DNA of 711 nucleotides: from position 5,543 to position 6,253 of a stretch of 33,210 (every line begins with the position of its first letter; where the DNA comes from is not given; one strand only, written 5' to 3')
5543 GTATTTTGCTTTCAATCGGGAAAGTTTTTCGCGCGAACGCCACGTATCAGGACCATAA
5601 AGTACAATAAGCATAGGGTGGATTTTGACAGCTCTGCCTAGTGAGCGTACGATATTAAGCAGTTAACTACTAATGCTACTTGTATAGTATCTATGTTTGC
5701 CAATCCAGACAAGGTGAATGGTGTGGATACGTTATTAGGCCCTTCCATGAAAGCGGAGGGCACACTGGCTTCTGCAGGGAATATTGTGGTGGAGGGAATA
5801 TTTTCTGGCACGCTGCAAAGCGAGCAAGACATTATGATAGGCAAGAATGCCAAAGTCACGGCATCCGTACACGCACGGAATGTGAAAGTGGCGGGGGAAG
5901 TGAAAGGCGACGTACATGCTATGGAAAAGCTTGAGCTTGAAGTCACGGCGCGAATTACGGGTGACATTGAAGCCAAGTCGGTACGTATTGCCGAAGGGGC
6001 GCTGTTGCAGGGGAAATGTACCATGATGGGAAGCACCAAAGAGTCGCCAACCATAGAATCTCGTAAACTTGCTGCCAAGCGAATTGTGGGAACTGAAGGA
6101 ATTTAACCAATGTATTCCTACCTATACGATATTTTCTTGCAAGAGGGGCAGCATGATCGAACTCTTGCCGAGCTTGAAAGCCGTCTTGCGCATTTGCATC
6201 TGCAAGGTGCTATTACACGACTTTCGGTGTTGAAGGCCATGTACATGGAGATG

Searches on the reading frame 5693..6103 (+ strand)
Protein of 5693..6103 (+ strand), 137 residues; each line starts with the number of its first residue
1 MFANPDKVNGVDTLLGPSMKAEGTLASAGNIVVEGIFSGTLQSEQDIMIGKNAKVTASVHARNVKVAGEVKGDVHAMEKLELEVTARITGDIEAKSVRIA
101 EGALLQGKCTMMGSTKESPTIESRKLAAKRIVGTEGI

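Call 37: search_protein_families(library=pfam, proteins=[window:5693-6103:+], max_evalue=0.001)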
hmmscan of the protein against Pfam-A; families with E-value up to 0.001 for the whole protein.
window:5693-6103:+ (137 aa): 1 family
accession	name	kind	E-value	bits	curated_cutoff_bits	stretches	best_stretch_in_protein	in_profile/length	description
PF04519.19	Bactofilin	-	6.9e-27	94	27.9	1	13-109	1-97/98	Polymer-forming cytoskeletal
